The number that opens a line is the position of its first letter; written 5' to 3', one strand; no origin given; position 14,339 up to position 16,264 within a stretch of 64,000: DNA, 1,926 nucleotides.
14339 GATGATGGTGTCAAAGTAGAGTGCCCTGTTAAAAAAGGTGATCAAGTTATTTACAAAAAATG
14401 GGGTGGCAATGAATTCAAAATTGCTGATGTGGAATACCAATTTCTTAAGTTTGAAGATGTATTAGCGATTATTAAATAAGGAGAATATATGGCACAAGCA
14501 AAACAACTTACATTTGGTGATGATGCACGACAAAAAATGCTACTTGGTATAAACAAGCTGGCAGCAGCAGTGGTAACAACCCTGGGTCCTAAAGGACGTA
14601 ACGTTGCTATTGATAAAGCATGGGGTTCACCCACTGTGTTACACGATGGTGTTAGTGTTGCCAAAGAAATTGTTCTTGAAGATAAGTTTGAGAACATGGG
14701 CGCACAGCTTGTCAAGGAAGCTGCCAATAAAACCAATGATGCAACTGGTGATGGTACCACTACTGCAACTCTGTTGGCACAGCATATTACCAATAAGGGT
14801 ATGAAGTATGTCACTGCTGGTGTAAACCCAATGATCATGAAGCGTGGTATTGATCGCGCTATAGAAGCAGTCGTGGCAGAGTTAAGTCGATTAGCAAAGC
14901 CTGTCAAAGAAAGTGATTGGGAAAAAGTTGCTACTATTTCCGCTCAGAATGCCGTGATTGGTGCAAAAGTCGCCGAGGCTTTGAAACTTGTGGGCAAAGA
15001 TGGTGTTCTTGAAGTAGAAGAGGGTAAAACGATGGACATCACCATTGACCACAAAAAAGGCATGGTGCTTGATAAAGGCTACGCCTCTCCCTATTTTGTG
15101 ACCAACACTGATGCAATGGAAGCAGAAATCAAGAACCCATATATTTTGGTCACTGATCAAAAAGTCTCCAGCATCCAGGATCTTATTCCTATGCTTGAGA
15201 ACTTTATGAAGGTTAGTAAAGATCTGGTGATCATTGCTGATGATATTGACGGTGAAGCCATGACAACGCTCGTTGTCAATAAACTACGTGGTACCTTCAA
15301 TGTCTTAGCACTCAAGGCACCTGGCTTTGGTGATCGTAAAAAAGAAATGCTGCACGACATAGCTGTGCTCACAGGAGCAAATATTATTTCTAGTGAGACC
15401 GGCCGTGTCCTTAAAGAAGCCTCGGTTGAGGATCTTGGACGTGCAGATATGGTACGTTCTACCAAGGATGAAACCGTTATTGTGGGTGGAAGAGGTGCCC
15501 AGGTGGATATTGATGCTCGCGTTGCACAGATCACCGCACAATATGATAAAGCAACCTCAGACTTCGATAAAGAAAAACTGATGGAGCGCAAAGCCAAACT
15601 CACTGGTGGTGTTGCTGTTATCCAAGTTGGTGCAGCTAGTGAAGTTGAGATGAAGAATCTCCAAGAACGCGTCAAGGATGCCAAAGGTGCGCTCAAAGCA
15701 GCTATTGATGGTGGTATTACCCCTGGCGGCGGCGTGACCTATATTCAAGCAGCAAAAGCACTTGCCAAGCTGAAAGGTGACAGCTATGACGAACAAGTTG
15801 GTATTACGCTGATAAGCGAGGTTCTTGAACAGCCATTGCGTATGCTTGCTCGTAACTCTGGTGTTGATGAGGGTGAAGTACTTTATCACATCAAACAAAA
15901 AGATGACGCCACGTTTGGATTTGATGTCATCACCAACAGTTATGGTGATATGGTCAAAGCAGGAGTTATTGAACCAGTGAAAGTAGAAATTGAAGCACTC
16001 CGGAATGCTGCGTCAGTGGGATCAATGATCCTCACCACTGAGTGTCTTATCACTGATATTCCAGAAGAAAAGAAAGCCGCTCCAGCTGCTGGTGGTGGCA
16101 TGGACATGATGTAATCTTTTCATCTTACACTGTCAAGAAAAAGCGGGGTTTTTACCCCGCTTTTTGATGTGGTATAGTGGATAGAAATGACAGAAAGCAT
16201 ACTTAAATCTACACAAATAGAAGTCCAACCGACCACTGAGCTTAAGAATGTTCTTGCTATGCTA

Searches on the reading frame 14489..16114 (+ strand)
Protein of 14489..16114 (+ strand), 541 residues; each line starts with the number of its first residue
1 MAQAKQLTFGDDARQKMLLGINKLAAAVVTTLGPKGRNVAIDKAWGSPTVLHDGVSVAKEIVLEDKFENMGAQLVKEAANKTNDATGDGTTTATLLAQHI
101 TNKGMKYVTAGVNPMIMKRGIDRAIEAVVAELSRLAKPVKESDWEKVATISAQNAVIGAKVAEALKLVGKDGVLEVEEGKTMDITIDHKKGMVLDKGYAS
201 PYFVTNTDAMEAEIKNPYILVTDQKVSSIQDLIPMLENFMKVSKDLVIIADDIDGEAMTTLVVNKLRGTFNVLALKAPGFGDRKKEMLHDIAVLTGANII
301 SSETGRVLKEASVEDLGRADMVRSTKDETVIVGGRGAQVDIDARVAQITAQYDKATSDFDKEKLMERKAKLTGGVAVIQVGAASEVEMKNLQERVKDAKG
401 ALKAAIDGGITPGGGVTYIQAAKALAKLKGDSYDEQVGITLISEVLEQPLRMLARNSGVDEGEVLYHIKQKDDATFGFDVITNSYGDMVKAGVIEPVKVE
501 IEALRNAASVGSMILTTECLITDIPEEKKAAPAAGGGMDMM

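Call 27: search_protein_families(library=pfam, proteins=[window:14489-16114:+], max_evalue=0.00001)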
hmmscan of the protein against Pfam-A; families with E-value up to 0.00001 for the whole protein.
window:14489-16114:+ (541 aa): 1 family
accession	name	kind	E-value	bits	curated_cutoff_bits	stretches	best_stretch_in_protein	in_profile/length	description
PF00118.29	Cpn60_TCP1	-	2.8e-69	234.5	34.3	1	24-523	1-488/490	TCP-1/cpn60 chaperonin family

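Call 30: find_homologous_proteins(query=window:14489-16114:+, max_evalue=1e-50)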
Query window:14489-16114:+ (541 aa): 8000 proteins with E <= 1e-50 among 8000 candidates; the best 120 are listed.
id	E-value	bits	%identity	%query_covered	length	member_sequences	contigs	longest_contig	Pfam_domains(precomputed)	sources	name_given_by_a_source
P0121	0.0e+0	1072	93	100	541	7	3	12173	PF00118.30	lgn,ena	-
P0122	0.0e+0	1067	92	100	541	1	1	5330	PF00118.30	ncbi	-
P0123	9.5e-290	979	85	99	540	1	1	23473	PF00118.30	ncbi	-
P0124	2.4e-288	975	85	99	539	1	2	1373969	PF00118.30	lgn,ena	-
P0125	5.5e-288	974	85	99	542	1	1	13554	PF00118.30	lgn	-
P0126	5.9e-288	973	85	99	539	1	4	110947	PF00118.30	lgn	-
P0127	1.3e-287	972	84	99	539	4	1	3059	PF00118.30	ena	-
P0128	2.3e-287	972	84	99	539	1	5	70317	PF00118.30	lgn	-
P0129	2.3e-283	958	83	99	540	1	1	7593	PF00118.30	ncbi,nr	ncbi:chaperonin GroEL [Candidatus Woesebacteria bacterium]|nr:chaperonin GroEL [Candidatus Woesebact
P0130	3.5e-282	954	83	98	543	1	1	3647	PF00118.30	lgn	-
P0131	5.0e-280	947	81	99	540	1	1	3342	PF00118.30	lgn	-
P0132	2.1e-279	945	81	99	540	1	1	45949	PF00118.30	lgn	-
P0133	2.2e-279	945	82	99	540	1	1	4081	PF00118.30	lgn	-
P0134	2.2e-279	945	82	98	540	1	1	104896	PF00118.30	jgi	-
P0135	2.6e-279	945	82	99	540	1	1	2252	PF00118.30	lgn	-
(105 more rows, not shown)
